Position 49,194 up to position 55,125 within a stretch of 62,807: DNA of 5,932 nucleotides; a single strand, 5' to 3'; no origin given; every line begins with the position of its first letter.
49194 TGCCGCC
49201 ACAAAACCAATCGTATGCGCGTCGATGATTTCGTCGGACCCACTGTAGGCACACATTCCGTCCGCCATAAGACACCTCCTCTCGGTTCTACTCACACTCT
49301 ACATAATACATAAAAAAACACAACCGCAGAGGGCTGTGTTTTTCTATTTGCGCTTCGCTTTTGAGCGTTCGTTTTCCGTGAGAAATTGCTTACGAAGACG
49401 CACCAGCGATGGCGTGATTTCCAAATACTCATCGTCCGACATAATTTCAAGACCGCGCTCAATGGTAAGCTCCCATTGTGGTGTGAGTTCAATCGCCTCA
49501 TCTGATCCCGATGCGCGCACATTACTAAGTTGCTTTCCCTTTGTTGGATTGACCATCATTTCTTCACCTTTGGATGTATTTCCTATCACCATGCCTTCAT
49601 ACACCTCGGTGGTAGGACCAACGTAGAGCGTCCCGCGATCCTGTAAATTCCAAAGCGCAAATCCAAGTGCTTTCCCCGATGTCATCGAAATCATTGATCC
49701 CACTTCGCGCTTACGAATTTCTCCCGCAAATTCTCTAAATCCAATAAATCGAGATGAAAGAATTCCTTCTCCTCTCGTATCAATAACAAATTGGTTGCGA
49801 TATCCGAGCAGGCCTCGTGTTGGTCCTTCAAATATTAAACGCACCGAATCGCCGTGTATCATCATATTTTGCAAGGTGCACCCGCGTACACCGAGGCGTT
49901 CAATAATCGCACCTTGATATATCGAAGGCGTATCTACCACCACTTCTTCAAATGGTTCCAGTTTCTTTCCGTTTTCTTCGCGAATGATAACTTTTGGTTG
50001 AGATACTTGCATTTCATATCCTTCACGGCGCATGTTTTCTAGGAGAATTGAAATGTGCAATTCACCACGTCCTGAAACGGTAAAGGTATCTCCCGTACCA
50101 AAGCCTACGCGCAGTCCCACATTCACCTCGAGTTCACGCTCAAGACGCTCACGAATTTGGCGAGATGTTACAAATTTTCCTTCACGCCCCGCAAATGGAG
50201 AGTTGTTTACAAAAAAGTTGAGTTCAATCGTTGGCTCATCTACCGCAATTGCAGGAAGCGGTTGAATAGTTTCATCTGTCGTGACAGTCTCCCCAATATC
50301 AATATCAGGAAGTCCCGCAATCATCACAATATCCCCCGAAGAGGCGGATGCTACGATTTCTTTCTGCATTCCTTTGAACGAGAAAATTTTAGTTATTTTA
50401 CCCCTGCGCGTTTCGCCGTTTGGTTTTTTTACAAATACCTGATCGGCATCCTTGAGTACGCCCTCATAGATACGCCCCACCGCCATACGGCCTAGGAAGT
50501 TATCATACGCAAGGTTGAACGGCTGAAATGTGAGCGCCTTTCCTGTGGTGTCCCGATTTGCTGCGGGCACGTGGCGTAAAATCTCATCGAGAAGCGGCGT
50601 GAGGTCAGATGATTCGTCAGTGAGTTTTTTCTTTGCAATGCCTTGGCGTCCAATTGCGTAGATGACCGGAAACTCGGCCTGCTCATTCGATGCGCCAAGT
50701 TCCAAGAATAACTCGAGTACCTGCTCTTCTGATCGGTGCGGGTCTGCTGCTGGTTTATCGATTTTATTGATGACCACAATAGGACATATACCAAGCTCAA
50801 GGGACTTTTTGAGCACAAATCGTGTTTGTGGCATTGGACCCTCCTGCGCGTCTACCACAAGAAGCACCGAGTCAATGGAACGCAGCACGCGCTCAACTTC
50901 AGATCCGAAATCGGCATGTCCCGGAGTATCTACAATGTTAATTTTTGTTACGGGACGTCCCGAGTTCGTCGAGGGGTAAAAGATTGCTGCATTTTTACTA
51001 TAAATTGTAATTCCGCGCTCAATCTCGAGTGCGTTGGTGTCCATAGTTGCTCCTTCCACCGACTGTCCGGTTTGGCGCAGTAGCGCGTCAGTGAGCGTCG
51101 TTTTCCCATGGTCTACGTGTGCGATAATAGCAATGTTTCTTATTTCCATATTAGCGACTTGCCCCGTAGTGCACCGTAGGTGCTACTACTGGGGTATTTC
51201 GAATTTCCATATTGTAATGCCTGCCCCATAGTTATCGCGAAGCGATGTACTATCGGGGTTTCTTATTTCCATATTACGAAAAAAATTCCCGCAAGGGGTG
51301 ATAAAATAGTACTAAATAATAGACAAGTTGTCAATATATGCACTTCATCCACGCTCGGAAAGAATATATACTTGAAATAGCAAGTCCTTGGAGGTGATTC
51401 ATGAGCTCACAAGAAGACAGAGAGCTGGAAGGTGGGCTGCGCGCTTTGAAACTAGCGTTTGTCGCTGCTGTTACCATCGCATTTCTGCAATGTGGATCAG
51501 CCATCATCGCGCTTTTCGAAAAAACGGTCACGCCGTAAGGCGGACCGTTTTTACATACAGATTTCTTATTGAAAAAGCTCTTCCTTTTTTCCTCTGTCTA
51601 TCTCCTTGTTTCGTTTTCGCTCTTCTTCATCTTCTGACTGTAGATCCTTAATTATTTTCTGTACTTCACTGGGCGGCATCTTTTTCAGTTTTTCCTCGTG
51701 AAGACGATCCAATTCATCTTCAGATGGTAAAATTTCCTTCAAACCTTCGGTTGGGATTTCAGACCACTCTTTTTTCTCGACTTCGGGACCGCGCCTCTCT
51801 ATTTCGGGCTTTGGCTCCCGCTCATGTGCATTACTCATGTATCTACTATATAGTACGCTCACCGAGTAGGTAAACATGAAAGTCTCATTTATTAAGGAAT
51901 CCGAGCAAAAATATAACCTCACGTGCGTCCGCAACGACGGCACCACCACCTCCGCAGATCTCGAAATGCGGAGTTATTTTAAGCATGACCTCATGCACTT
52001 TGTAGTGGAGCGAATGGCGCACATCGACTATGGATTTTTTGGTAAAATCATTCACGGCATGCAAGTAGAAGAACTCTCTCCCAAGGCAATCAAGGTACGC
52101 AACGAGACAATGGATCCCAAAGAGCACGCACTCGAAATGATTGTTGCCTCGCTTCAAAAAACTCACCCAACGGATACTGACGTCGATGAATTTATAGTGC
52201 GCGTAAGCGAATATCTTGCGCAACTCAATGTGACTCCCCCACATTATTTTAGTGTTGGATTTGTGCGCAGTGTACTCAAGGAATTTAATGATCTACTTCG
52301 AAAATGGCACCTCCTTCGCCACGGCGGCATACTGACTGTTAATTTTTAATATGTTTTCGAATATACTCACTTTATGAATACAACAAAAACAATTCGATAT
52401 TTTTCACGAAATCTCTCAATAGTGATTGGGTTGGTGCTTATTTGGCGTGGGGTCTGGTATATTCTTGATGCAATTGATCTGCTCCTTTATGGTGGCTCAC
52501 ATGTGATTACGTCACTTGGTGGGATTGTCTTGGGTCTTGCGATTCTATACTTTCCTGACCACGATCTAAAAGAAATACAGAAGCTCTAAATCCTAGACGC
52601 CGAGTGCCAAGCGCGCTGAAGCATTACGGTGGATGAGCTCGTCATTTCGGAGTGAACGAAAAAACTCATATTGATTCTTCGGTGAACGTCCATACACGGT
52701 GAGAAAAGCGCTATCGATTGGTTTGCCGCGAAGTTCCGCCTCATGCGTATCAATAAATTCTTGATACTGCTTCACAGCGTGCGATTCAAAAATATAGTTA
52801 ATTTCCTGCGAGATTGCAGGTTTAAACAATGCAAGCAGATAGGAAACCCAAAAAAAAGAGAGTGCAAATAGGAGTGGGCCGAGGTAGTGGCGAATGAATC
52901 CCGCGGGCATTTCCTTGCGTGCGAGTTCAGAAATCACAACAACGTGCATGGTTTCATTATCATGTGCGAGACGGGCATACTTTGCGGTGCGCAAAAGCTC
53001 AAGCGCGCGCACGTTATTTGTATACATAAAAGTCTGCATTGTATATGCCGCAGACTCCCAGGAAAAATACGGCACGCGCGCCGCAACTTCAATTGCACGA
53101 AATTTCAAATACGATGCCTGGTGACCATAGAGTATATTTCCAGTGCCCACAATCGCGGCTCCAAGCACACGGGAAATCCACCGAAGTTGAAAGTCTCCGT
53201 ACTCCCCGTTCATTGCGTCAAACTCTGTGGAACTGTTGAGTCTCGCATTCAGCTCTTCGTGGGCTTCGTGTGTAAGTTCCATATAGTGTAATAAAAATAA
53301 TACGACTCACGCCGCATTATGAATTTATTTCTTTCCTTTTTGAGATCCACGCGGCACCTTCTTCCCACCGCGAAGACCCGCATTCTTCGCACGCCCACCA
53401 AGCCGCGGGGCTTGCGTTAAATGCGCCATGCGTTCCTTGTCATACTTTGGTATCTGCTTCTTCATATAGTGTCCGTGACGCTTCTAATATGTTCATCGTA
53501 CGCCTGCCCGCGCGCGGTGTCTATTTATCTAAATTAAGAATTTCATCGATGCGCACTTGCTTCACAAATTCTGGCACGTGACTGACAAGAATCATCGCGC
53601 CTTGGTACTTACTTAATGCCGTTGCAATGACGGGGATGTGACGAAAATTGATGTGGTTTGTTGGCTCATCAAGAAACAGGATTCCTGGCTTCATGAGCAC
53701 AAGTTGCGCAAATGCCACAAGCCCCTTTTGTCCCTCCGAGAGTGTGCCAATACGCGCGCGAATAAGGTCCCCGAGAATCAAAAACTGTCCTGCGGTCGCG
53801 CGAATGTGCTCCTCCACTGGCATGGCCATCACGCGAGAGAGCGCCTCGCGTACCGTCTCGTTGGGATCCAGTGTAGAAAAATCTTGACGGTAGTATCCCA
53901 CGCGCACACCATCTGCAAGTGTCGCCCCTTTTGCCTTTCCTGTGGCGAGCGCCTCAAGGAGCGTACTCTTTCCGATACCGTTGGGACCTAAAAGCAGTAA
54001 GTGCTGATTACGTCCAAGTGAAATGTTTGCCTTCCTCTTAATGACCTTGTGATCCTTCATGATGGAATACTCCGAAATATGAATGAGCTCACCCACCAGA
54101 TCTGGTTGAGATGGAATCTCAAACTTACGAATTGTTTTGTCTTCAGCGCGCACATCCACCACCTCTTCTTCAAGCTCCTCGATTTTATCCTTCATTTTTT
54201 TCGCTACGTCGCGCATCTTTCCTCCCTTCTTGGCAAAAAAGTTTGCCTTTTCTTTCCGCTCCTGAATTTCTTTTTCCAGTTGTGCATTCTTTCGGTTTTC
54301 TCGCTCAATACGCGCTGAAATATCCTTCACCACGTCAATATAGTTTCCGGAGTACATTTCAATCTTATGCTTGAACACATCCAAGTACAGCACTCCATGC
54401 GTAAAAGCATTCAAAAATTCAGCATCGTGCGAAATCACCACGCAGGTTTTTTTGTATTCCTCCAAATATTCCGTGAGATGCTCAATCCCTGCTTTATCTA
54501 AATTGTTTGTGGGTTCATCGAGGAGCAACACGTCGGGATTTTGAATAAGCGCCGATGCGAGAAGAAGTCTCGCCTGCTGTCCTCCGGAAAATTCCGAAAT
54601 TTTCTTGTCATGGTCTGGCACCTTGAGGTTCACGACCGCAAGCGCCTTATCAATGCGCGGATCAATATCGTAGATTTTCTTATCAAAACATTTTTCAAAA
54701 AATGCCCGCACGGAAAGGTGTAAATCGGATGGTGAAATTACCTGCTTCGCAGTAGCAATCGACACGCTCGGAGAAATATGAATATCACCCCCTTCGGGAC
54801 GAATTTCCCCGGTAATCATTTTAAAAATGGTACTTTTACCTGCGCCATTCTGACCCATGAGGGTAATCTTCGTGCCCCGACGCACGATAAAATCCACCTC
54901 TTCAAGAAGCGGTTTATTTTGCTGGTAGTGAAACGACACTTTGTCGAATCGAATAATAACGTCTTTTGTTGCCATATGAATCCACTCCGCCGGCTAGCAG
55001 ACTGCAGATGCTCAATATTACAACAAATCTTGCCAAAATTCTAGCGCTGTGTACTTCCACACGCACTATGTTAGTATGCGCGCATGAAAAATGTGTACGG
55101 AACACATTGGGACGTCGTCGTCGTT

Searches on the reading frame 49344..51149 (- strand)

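Call 59: search_protein_families(library=pfam, proteins=[window:49344-51149:-], max_evalue=0.0001)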
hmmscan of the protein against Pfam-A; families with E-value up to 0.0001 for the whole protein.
window:49344-51149:- (601 aa): 6 families
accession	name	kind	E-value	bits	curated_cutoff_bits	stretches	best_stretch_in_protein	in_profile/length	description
PF00009.33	GTP_EFTU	-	9.8e-50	169.2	26.5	1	2-195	2-187/188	Elongation factor Tu GTP binding domain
PF21018.2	BipA_C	-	4.9e-39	132.9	23.8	1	484-591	2-109/110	TypA/BipA C-terminal domain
PF00679.30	EFG_C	-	3.5e-15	56.3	27.9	1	396-480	2-87/89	Elongation factor G C-terminus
PF03144.31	GTP_EFTU_D2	-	1.5e-10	41.8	30.3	1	220-290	1-73/73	Elongation factor Tu domain 2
PF22042.2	EF-G_D2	-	3.9e-08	33.7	27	1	211-291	7-83/84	Elongation factor G domain 2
PF01926.29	MMR_HSR1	-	2.6e-07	31.2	21.9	1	6-129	2-113/113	50S ribosome-binding GTPase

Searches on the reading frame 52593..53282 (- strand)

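Call 60: search_protein_families(library=pfam, proteins=[window:52593-53282:-], max_evalue=0.0001)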
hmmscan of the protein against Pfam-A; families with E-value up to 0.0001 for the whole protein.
window:52593-53282:- (229 aa): 1 family
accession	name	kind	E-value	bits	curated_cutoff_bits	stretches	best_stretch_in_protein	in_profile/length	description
PF01786.24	AOX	-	5.5e-05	23.4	22.7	1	107-226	96-215/216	Alternative oxidase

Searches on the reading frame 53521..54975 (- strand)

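Call 60: search_protein_families(library=pfam, proteins=[window:53521-54975:-], max_evalue=0.0001)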
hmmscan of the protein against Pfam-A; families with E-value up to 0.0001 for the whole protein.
window:53521-54975:- (484 aa): 12 families
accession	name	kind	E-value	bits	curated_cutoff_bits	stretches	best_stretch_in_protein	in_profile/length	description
PF00005.33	ABC_tran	-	1.7e-46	158.7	25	2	24-157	1-137/137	ABC transporter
PF13304.12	AAA_21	-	4.5e-17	63.5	27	0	125-188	234-303/304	AAA domain, putative AbiEii toxin, Type IV TA system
PF02463.25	SMC_N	-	4.1e-11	43.2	40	0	125-191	133-205/220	RecF/RecN/SMC N terminal domain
PF13555.12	AAA_29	-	6.7e-09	35.8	27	0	317-345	16-44/61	P-loop containing region of AAA domain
PF20720.3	nSTAND3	-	1.2e-07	32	27.2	0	315-349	9-43/155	Novel STAND NTPase 3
PF03193.22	RsgA_GTPase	-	9.4e-07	29.2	30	0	322-346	105-129/174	RsgA GTPase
PF13401.12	AAA_22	-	1.5e-06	29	27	0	37-167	8-104/130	AAA domain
PF13191.12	AAA_16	-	2.2e-06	28.7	32.6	0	319-399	20-103/167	AAA ATPase domain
PF13476.12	AAA_23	-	1.2e-05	26.5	27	0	325-344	21-40/201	AAA domain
PF03308.22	MeaB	-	1.4e-05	24.7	23.1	0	14-64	13-63/273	Methylmalonyl Co-A mutase-associated GTPase MeaB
PF01926.29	MMR_HSR1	-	5e-05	23.8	21.9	0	36-61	1-25/113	50S ribosome-binding GTPase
PF00004.35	AAA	-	8.5e-05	23.5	21.2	0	326-346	1-21/131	ATPase family associated with various cellular activities (AAA)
